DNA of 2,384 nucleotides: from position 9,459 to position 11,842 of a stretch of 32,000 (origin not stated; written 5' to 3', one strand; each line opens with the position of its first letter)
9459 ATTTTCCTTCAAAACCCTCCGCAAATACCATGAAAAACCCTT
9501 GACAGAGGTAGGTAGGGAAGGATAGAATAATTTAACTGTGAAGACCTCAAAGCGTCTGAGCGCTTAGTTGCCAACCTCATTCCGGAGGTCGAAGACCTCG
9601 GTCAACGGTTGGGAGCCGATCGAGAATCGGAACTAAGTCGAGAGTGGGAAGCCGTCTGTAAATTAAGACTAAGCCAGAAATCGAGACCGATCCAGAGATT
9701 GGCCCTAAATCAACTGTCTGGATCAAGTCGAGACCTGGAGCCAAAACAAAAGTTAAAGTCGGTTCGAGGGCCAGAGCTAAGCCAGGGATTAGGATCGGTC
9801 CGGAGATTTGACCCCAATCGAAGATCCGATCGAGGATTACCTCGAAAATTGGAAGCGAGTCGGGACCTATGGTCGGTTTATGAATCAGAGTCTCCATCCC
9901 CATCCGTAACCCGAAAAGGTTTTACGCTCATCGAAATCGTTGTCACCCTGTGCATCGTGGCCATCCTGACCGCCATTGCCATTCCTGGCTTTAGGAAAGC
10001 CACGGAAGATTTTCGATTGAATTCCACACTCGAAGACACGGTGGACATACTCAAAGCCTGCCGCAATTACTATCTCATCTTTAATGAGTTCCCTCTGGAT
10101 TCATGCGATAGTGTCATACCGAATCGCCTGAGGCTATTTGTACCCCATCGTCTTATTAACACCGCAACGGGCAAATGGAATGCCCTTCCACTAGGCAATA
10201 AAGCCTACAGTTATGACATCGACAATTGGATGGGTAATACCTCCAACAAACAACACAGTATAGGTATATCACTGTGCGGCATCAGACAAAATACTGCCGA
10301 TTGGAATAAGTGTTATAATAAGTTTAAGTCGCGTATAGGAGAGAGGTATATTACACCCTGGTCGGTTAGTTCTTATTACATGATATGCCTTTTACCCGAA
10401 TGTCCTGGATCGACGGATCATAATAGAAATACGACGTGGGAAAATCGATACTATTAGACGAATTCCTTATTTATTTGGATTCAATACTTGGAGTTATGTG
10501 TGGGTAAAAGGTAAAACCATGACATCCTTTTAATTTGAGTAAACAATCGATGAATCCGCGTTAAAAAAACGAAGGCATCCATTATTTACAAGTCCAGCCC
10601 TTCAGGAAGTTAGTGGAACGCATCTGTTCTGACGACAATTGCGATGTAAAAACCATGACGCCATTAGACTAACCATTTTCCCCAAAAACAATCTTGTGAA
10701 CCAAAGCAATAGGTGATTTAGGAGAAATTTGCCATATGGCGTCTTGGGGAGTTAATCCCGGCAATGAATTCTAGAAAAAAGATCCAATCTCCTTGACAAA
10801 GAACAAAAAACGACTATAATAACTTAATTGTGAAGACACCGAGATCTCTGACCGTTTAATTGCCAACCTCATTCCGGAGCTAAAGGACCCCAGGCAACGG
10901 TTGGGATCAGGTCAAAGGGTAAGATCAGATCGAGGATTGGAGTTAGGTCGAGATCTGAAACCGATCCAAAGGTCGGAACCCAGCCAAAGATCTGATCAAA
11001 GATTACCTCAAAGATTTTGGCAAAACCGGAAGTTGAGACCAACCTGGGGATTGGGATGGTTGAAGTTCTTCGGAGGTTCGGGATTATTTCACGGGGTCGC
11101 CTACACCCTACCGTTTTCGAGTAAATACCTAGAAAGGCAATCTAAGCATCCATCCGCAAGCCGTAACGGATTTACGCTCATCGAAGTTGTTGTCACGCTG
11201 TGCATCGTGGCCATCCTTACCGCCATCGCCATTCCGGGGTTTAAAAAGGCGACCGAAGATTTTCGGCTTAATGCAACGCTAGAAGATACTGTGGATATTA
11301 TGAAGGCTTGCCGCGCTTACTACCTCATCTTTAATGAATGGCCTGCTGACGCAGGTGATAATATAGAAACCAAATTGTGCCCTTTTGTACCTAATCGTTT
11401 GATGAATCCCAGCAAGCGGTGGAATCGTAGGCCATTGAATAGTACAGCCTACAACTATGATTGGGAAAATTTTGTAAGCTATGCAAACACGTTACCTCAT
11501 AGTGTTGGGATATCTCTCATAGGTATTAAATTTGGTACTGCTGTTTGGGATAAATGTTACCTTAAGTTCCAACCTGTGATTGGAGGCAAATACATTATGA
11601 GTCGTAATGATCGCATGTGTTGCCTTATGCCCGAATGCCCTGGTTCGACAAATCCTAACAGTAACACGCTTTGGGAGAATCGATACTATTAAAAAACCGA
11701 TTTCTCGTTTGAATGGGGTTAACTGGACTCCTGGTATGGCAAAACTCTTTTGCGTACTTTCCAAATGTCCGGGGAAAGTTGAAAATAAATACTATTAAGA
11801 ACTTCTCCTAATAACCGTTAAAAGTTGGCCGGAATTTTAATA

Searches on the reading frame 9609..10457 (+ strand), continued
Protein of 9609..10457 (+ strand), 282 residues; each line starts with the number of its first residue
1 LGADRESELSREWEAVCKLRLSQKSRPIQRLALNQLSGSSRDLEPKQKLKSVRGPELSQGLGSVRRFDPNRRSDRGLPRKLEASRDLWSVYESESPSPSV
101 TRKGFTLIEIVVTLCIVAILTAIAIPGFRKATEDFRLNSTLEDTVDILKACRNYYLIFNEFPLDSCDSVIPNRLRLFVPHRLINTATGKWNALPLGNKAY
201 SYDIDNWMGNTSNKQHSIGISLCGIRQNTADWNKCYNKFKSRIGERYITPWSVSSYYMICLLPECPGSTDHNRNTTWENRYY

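Call 63: search_protein_families(library=ncbifam, proteins=[window:9609-10457:+, P0004, P0069, P0072], max_evalue=0.01)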
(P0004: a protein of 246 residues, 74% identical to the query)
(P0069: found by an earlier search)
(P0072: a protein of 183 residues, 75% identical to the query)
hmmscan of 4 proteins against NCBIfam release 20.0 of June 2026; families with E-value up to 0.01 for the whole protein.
window:9609-10457:+ (282 aa): 8 families
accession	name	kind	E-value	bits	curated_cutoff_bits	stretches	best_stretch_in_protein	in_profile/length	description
NF007862.0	PRK10574.1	equivalog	1.9e-07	31.3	138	1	101-140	3-42/145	prepilin peptidase-dependent pilin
TIGR02532.1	IV_pilin_GFxxxE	domain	2.3e-06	27.2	16.3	1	102-125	1-24/24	prepilin-type N-terminal cleavage/methylation domain-containing protein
TIGR01708.2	typeII_sec_gspH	equivalog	1.1e-05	25.5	80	1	103-150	2-49/169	type II secretion system minor pseudopilin GspH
NF007800.0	PRK10506.1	equivalog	1.8e-05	24.6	158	1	101-153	7-59/163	prepilin peptidase-dependent protein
TIGR01710.1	typeII_sec_gspG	equivalog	3.6e-05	23.8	88.85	1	103-162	1-60/134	type II secretion system major pseudopilin GspG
NF041775.1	typeIV_PilA_Myxo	equivalog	5.1e-05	23.4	400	1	102-130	10-38/214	type IV pilin protein PilA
NF040999.1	pilin_ComGC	equivalog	6.7e-05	23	75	1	103-135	2-34/84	competence type IV pilus major pilin ComGC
NF041013.1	T4P_ComGE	equivalog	0.0045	17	49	1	103-130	4-31/83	competence type IV pilus minor pilin ComGE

P0004 (246 aa): 10 families
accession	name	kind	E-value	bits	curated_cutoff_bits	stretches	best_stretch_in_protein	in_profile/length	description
NF007862.0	PRK10574.1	equivalog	4.7e-07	30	138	1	64-97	3-36/145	prepilin peptidase-dependent pilin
TIGR02532.1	IV_pilin_GFxxxE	domain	1.8e-06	27.5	16.3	1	65-88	1-24/24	prepilin-type N-terminal cleavage/methylation domain-containing protein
TIGR01710.1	typeII_sec_gspG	equivalog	9.6e-06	25.7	88.85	1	66-133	1-68/134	type II secretion system major pseudopilin GspG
NF007800.0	PRK10506.1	equivalog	1.5e-05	24.8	158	1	64-116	7-59/163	prepilin peptidase-dependent protein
TIGR01708.2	typeII_sec_gspH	equivalog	1.9e-05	24.7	80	1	66-115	2-51/169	type II secretion system minor pseudopilin GspH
NF040999.1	pilin_ComGC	equivalog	5.2e-05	23.4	75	1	66-98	2-34/84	competence type IV pilus major pilin ComGC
NF041775.1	typeIV_PilA_Myxo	equivalog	0.00016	21.7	400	1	65-93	10-38/214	type IV pilin protein PilA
NF041013.1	T4P_ComGE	equivalog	0.00049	20.2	49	1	66-93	4-31/83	competence type IV pilus minor pilin ComGE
NF038303.1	EPS_HpsB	equivalog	0.002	18.2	150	0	65-87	2-25/211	hormogonium polysaccharide secretion pseudopilin HpsB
TIGR01707.1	gspI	equivalog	0.0057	17.1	44.35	1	67-88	1-22/101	type II secretion system minor pseudopilin GspI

P0069 (240 aa): 10 families
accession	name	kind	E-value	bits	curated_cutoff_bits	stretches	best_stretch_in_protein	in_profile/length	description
TIGR02532.1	IV_pilin_GFxxxE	domain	3e-07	30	16.3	1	66-89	1-24/24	prepilin-type N-terminal cleavage/methylation domain-containing protein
NF007862.0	PRK10574.1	equivalog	4.1e-07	30.2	138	1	66-94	4-32/145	prepilin peptidase-dependent pilin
NF041775.1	typeIV_PilA_Myxo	equivalog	1.3e-06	28.5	400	1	65-119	8-63/214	type IV pilin protein PilA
NF007800.0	PRK10506.1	equivalog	1.9e-05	24.6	158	1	66-117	8-59/163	prepilin peptidase-dependent protein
TIGR01708.2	typeII_sec_gspH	equivalog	7.1e-05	22.9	80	1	67-116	2-51/169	type II secretion system minor pseudopilin GspH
NF040999.1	pilin_ComGC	equivalog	0.00046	20.3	75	1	67-97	2-32/84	competence type IV pilus major pilin ComGC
TIGR01710.1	typeII_sec_gspG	equivalog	0.00046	20.2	88.85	1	68-126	2-60/134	type II secretion system major pseudopilin GspG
NF041013.1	T4P_ComGE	equivalog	0.0012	18.9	49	1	67-94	4-31/83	competence type IV pilus minor pilin ComGE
TIGR01707.1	gspI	equivalog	0.0018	18.7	44.35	1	68-89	1-22/101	type II secretion system minor pseudopilin GspI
NF040982.1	ComGD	equivalog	0.0059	17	70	0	67-113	2-48/139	competence type IV pilus minor pilin ComGD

P0072 (183 aa): 9 families
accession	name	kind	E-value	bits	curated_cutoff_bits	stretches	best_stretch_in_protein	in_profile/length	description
NF007862.0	PRK10574.1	equivalog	6.8e-08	32.8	138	1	8-37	3-32/145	prepilin peptidase-dependent pilin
NF041775.1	typeIV_PilA_Myxo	equivalog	2.7e-06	27.5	400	1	8-62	9-63/214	type IV pilin protein PilA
NF007800.0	PRK10506.1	equivalog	6.4e-06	26.1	158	1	5-59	4-58/163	prepilin peptidase-dependent protein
TIGR02532.1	IV_pilin_GFxxxE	domain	1.6e-05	24.5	16.3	1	10-32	2-24/24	prepilin-type N-terminal cleavage/methylation domain-containing protein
TIGR01708.2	typeII_sec_gspH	equivalog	5e-05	23.4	80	1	11-56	3-48/169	type II secretion system minor pseudopilin GspH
NF040999.1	pilin_ComGC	equivalog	6.5e-05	23.1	75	1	11-41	3-33/84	competence type IV pilus major pilin ComGC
TIGR01710.1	typeII_sec_gspG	equivalog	0.00031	20.8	88.85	1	11-70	2-61/134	type II secretion system major pseudopilin GspG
NF041013.1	T4P_ComGE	equivalog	0.00068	19.7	49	1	8-37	2-31/83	competence type IV pilus minor pilin ComGE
NF040982.1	ComGD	equivalog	0.0027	18.1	70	1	11-59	3-51/139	competence type IV pilus minor pilin ComGD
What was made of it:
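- On Type IV pilin / type II secretion pseudopilin (class III signal peptide) proteins: All equivalog scores (17-33 bits) fall far below their cut-offs (44-400 bits) (call 63).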

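Call 65: find_encoding_contigs(protein=P0028, flank=3000, max_places=5)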
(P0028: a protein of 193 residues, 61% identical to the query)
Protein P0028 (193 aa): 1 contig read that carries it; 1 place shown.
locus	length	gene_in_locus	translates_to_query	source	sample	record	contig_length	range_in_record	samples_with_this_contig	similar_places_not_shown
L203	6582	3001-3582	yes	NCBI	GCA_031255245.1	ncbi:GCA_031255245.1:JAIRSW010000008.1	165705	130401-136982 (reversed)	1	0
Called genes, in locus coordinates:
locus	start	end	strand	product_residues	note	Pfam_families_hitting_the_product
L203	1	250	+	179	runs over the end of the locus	-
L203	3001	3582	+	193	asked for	PF07963:N_methyl (weak)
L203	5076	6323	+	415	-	PF08529:NusA_N, PF13184:KH_NusA_1st, PF26594:KH_NusA_2nd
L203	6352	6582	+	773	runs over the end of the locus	PF04760:IF2_N, PF00009:GTP_EFTU, PF00025:Arf (faint), PF01926:MMR_HSR1, PF22042:EF-G_D2, PF03144:GTP_EFTU_D2 (faint), PF11987:IF-2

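Call 74: find_encoding_contigs(protein=P0025, flank=1500, max_places=5)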
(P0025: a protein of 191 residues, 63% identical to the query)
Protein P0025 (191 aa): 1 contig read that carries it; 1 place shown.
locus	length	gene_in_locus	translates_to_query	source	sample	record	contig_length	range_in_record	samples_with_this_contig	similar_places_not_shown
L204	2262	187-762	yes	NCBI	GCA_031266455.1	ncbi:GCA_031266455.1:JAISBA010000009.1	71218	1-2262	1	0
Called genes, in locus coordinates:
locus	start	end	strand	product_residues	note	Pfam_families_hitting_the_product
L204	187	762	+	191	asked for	-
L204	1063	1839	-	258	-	PF03372:Exo_endo_phos, PF14529:Exo_endo_phos_2 (weak)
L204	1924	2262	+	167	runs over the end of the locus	PF01467:CTP_transf_like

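Call 75: find_encoding_contigs(protein=P0006, flank=1500, max_places=5)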
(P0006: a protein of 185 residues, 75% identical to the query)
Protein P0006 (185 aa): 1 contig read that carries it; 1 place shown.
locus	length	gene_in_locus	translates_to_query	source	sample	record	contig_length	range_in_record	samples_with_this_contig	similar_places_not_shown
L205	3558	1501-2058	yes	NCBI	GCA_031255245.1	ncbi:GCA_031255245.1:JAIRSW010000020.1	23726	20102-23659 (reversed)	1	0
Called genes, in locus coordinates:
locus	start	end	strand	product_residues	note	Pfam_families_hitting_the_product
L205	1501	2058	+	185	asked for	-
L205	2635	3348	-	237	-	PF00849:PseudoU_synth_2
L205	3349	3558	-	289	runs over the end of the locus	PF00892:EamA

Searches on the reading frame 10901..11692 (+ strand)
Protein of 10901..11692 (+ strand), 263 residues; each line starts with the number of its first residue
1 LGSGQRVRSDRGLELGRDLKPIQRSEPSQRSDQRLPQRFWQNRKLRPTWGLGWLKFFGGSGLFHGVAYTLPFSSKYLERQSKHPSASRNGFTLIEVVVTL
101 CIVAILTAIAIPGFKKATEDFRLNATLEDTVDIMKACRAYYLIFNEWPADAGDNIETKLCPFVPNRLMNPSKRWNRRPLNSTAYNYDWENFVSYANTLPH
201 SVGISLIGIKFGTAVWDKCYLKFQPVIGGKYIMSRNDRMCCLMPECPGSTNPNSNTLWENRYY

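Call 14: search_protein_families(library=pfam, proteins=[window:10901-11692:+], max_evalue=0.01)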
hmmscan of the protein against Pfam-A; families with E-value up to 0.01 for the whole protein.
window:10901-11692:+ (263 aa): 1 family
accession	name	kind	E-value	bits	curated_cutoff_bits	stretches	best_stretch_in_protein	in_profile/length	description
PF07963.17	N_methyl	-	1e-05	25.3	21.2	1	87-111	3-27/27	Prokaryotic N-terminal methylation motif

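Call 63: search_protein_families(library=ncbifam, proteins=[window:10901-11692:+], max_evalue=0.01)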
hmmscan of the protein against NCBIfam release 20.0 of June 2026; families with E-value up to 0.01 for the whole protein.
window:10901-11692:+ (263 aa): 8 families
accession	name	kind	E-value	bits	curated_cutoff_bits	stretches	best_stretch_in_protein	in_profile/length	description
NF007862.0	PRK10574.1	equivalog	1e-06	29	138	1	88-120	4-36/145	prepilin peptidase-dependent pilin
TIGR02532.1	IV_pilin_GFxxxE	domain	1.1e-06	28.2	16.3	1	88-111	1-24/24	prepilin-type N-terminal cleavage/methylation domain-containing protein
NF007800.0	PRK10506.1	equivalog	2e-05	24.4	158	1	86-139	6-59/163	prepilin peptidase-dependent protein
TIGR01710.1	typeII_sec_gspG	equivalog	3.9e-05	23.7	88.85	1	90-150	2-62/134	type II secretion system major pseudopilin GspG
NF041775.1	typeIV_PilA_Myxo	equivalog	5.9e-05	23.1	400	1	88-116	10-38/214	type IV pilin protein PilA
NF040999.1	pilin_ComGC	equivalog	0.00015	21.9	75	1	89-121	2-34/84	competence type IV pilus major pilin ComGC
TIGR01708.2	typeII_sec_gspH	equivalog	0.0002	21.4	80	1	89-129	2-42/169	type II secretion system minor pseudopilin GspH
NF041013.1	T4P_ComGE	equivalog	0.008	16.3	49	0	89-116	4-31/83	competence type IV pilus minor pilin ComGE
